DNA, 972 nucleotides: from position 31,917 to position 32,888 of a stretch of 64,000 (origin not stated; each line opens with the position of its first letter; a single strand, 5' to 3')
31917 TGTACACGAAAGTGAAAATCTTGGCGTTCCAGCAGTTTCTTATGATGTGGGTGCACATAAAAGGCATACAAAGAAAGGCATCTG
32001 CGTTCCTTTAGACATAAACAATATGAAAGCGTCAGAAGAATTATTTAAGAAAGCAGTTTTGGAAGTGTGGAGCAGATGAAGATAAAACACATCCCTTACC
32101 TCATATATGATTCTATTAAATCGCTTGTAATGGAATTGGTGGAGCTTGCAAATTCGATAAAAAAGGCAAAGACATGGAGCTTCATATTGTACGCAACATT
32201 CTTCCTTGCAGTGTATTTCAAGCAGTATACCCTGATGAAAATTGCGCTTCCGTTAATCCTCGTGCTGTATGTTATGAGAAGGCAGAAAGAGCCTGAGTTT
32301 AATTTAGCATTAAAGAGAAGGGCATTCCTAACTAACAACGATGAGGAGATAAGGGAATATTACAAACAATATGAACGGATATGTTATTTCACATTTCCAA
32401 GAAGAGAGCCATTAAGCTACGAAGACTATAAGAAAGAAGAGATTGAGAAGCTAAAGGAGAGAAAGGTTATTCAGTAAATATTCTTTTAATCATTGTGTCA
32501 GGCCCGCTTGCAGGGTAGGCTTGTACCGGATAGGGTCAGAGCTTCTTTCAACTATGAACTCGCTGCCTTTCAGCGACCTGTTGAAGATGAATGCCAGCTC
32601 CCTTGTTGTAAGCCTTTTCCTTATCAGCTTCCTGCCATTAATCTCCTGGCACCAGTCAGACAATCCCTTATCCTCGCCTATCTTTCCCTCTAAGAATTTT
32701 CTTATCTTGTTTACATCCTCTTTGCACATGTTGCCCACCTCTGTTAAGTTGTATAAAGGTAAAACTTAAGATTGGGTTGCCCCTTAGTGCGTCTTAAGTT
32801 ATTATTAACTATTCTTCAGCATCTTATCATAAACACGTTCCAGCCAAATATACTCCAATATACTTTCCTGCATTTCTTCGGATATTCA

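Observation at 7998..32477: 24-kb co-directional block of Cys-rich secreted, lipo- and membrane proteins with a HerA/FtsK/VirB4-type ATPase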

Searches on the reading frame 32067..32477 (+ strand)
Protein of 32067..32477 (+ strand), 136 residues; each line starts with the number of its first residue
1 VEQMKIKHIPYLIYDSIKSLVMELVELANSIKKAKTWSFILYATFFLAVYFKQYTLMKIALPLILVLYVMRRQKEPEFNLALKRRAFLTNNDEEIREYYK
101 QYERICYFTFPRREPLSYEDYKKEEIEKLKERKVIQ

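Call 45: search_protein_families(library=phrogs, proteins=[window:32067-32477:+], max_evalue=0.01)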
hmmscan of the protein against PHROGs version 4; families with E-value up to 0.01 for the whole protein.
window:32067-32477:+ (136 aa): 1 family
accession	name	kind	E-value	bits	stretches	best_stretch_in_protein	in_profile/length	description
phrog_24423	-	unknown function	0.0041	18.4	0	11-59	3-51/80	-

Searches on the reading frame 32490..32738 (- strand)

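Call 76: search_protein_families(library=pfam, alignment_id=A6, max_evalue=0.001)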
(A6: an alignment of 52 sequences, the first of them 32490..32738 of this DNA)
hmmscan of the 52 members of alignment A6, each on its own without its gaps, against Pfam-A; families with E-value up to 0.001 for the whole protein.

A. member 1, window:32490-32738:- (82 aa): 0 families

B. families by the number of members that match (of 52 scanned): 5 families
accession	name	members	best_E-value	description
PF09643.15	YopX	2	1.8e-22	YopX protein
PF13392.12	HNH_3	1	6.5e-08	HNH endonuclease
PF01844.29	HNH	1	5.3e-06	HNH endonuclease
PF00684.25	DnaJ_CXXCXGXG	1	6.9e-06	DnaJ central domain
PF13173.12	AAA_14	1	1.3e-05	AAA domain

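Call 77: search_protein_families(library=phrogs, alignment_id=A6, max_evalue=0.001)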
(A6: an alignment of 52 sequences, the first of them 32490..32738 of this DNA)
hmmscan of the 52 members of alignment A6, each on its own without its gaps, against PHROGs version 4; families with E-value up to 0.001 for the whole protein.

A. member 1, window:32490-32738:- (82 aa): 0 families

B. families by the number of members that match (of 52 scanned): 26 families (the first 25 are shown)
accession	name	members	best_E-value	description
phrog_98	-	2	1.7e-30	-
phrog_8684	-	2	4.7e-11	-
phrog_24347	-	2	5.9e-07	-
phrog_9246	-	2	1.8e-06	-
phrog_8660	-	1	8.2e-15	HNH endonuclease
phrog_2118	-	1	4.3e-14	HNH endonuclease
phrog_1035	-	1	6.4e-14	endonuclease VII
phrog_99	-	1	5.1e-13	HNH endonuclease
phrog_59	-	1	5.1e-12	HNH endonuclease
phrog_2214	-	1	1e-09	HNH endonuclease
phrog_14658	-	1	3.2e-09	-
phrog_959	-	1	8.3e-09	HNH endonuclease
phrog_16726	-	1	2.7e-08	HNH endonuclease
phrog_5718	-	1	2.1e-07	HNH endonuclease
phrog_4578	-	1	5.5e-06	HNH endonuclease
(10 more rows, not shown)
